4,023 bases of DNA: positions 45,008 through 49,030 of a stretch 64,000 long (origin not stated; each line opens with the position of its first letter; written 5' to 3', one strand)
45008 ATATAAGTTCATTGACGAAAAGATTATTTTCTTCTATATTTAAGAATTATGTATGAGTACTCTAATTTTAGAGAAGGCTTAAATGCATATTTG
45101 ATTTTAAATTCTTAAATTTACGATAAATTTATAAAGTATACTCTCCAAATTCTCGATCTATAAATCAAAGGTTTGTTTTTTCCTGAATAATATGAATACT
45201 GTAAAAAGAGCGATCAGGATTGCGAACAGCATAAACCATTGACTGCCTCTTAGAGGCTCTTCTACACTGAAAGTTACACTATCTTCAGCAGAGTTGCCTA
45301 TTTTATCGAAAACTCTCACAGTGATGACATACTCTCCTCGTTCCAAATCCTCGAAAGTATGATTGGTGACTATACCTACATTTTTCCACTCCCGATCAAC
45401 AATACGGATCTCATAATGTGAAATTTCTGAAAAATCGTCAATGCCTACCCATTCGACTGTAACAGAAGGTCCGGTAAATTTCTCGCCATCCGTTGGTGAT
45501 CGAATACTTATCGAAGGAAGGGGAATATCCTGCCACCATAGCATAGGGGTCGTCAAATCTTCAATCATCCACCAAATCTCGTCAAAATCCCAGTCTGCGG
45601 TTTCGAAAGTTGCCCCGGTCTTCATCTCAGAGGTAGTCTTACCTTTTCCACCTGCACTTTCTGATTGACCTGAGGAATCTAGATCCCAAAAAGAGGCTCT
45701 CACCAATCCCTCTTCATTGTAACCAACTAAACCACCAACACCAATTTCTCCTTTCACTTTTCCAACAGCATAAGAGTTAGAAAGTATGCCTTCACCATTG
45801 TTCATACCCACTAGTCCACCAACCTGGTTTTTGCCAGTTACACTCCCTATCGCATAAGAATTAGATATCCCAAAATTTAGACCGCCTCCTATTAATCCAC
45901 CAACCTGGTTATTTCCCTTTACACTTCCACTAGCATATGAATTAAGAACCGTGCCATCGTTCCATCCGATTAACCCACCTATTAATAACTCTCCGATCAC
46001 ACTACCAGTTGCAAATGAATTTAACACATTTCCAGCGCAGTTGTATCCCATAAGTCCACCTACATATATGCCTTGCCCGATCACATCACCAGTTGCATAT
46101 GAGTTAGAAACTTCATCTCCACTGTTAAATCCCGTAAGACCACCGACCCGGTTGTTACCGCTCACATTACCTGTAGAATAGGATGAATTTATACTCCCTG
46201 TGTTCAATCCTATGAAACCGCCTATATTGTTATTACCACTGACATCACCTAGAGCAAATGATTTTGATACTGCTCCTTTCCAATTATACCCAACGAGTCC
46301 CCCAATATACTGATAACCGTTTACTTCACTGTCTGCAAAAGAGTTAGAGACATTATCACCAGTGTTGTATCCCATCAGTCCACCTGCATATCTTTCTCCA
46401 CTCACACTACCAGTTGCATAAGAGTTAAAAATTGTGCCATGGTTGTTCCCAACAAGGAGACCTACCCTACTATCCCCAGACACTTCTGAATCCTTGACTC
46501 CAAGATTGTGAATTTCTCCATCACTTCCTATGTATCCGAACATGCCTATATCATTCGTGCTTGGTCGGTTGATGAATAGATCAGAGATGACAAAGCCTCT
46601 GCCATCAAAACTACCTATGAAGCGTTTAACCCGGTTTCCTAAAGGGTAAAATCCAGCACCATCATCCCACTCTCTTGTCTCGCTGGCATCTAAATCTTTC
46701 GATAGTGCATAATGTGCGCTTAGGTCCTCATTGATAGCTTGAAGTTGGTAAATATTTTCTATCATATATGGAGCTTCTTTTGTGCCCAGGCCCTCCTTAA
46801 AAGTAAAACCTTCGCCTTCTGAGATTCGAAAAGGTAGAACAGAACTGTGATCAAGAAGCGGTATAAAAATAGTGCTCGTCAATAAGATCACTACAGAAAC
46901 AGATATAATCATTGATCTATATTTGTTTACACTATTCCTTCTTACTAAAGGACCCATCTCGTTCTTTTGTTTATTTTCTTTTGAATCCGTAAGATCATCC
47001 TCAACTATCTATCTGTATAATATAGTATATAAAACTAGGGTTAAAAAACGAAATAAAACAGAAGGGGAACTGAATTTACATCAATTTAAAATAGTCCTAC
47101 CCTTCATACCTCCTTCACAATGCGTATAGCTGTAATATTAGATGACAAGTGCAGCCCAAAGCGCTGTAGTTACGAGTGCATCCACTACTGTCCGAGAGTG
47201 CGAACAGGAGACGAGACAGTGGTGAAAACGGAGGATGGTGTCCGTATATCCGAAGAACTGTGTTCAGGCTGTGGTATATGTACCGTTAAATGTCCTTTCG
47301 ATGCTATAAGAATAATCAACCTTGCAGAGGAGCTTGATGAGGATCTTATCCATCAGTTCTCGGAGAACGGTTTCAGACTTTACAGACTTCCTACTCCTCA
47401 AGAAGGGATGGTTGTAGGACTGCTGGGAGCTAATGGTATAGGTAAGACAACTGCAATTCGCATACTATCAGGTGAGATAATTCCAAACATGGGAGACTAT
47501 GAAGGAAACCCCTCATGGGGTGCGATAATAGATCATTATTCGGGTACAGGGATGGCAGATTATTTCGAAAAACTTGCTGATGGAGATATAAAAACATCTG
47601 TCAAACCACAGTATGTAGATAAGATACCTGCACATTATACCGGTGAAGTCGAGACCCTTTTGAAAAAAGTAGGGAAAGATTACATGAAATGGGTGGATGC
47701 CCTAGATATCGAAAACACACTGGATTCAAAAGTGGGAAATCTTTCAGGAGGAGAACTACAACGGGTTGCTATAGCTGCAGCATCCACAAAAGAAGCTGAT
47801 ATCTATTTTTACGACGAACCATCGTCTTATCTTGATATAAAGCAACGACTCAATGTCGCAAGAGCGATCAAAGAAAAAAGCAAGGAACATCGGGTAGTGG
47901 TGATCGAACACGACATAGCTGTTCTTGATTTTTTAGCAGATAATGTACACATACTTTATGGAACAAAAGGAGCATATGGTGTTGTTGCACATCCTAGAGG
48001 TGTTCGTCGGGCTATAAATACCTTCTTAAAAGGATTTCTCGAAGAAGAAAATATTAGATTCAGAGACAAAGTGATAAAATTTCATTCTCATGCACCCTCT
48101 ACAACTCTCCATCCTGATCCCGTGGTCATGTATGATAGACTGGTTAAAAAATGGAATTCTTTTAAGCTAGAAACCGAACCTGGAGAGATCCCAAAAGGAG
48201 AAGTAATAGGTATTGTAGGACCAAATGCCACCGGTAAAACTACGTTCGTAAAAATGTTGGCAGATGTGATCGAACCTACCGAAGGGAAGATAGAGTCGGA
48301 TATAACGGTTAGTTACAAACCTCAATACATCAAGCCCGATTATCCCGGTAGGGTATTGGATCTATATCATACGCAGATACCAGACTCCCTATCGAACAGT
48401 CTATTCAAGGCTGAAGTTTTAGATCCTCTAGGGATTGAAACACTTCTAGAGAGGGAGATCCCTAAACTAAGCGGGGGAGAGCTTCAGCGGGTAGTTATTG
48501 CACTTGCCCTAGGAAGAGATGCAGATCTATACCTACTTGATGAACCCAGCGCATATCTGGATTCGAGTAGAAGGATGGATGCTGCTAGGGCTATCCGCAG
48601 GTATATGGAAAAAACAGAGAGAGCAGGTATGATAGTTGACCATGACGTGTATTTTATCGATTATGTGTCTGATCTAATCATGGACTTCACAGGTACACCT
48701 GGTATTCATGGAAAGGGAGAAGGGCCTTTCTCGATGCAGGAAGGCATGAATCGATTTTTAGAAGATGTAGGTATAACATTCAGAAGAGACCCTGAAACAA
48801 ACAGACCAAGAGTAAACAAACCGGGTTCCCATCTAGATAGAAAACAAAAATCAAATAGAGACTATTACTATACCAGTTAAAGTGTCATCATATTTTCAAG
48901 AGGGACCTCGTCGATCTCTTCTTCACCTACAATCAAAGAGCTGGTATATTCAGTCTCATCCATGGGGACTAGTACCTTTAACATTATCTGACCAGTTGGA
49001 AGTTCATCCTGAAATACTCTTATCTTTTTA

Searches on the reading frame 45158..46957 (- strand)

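Call 32: search_protein_families(library=pfam, proteins=[window:45158-46957:-], max_evalue=0.00001)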
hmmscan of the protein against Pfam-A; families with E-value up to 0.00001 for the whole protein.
window:45158-46957:- (599 aa): 1 family
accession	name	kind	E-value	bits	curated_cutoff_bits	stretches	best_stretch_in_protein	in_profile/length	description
PF07581.17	Glug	-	3.2e-35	118.5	20.5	0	267-293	1-28/28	The GLUG motif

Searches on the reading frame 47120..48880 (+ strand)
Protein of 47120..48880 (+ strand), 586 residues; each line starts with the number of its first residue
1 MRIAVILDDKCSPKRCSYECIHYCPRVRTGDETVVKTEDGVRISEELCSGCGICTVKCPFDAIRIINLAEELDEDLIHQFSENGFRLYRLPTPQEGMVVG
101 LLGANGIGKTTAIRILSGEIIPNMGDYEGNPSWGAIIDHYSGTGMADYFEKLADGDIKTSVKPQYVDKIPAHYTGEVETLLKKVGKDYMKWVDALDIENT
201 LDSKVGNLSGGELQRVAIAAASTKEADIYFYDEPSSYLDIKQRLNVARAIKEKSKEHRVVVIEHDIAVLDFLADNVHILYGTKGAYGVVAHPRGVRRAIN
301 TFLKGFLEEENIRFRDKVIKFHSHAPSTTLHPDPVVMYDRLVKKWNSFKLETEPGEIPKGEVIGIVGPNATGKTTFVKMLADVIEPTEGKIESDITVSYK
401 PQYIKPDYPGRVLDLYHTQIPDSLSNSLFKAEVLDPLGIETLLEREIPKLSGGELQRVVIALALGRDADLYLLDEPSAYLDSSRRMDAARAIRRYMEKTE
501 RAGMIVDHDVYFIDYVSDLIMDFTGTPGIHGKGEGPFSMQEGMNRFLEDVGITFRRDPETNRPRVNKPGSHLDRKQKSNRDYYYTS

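Call 32: search_protein_families(library=pfam, proteins=[window:47120-48880:+], max_evalue=0.00001)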
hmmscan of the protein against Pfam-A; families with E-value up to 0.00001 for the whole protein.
window:47120-48880:+ (586 aa): 5 families
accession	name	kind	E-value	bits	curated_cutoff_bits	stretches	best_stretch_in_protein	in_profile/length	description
PF00005.33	ABC_tran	-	1.4e-37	129.8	25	2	356-477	7-136/137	ABC transporter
PF02463.25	SMC_N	-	1.9e-13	50.8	40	0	189-276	135-209/220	RecF/RecN/SMC N terminal domain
PF04068.21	Fer4_RLI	-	3.5e-11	43.1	23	1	1-32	1-35/35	Possible Fer4-like domain in RNase L inhibitor, RLI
PF13304.12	AAA_21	-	1.1e-09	39.2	27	0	363-383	2-22/304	AAA domain, putative AbiEii toxin, Type IV TA system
PF00037.32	Fer4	-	9.8e-07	28.8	21.1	1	42-64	2-24/24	4Fe-4S binding domain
